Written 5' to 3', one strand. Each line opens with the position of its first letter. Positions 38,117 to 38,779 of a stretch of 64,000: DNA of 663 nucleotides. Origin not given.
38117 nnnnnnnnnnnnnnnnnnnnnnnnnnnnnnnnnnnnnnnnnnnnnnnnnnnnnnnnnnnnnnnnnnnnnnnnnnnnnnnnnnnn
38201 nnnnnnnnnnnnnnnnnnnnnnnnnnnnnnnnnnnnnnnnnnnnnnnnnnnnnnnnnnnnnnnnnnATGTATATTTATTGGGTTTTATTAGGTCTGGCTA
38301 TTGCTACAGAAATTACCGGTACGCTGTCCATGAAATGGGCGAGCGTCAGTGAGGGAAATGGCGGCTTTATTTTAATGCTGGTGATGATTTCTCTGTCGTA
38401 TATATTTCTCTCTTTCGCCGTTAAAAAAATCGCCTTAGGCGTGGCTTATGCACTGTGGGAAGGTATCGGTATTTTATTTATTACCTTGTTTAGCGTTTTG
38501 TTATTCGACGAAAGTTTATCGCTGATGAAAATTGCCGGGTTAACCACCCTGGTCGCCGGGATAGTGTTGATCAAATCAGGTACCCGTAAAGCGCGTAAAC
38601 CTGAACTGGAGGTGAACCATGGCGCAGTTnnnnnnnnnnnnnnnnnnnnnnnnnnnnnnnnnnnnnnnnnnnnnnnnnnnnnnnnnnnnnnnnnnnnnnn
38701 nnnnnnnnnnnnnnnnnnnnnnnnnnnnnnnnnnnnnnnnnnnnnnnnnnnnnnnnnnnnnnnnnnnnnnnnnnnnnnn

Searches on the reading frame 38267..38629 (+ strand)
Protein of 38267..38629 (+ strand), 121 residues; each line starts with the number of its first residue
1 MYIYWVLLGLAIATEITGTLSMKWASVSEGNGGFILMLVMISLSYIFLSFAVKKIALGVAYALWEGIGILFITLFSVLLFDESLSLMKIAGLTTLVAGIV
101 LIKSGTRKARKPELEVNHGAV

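Call 15: find_related_loci(query=window:38267-38629:+, collection=genome_contigs, flank=2500)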
Query window:38267-38629:+ (121 aa) in genome_contigs; peptide patterns used: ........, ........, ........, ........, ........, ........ (x = any residue, [..] = any of these).
310 stretches matched a pattern; 177 encode a relative of the query (tblastn E <= 1e-3); the best 80 are kept; 80 distinct loci.
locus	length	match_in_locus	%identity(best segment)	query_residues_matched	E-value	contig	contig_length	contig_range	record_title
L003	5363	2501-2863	98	1-121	1e-72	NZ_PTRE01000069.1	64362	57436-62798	Escherichia sp. MOD1-EC7003 MOD1-EC7003_69_length_64362_cov_110, whole genome shotgun sequence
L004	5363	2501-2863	96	1-121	2e-70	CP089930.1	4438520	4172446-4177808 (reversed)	Escherichia coli strain E69 chromosome, complete genome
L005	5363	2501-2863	94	1-121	4e-70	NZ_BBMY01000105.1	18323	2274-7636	Escherichia albertii NBRC 107761 = DSM 17582 strain NBRC 107761, whole genome shotgun sequence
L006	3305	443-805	93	1-121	1e-68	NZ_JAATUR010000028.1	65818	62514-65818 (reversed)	Escherichia coli strain SCPM-O-B-8794 28length=65818, whole genome shotgun sequence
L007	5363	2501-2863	93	1-121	1e-68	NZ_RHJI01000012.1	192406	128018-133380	Escherichia sp. E1V33 1V33_12_consensus, whole genome shotgun sequence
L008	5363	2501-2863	93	1-121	1e-67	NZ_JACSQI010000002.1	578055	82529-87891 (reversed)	Escherichia whittamii strain Sa2BVA5 NODE_2_length_578055_cov_7.746463, whole genome shotgun sequence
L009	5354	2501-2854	87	4-121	4e-62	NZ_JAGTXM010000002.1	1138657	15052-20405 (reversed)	Citrobacter amalonaticus strain ku-bf3 scaffold_1, whole genome shotgun sequence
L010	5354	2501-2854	86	4-121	6e-62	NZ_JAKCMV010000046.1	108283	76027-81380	Enterobacter asburiae strain INSAq146 Aq146_contig_46, whole genome shotgun sequence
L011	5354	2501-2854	86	4-121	1e-61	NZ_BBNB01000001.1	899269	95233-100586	Citrobacter sedlakii NBRC 105722, whole genome shotgun sequence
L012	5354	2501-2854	88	4-121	4e-61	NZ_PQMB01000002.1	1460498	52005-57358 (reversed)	Citrobacter amalonaticus strain S646 scaffold2.1, whole genome shotgun sequence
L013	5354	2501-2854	85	4-121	2e-60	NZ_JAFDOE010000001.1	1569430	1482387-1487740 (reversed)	Citrobacter sp. FP75 contig1, whole genome shotgun sequence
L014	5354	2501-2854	85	4-121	2e-60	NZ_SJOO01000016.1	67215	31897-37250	Enterobacter wuhouensis strain WCHEW120002 16, whole genome shotgun sequence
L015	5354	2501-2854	84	4-121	1e-59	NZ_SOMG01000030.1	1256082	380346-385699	Lelliottia nimipressuralis strain 51 GCID_CRU_0002_NODE_1.ctg_1, whole genome shotgun sequence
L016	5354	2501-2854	83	4-121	1e-59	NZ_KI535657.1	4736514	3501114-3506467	Enterobacter sp. MGH 24 addUF-supercont-complete, whole genome shotgun sequence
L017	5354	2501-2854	83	4-121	6e-60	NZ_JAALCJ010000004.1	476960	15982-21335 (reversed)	Enterobacter cloacae strain M-7 NODE_4_length_476960_cov_83.7565, whole genome shotgun sequence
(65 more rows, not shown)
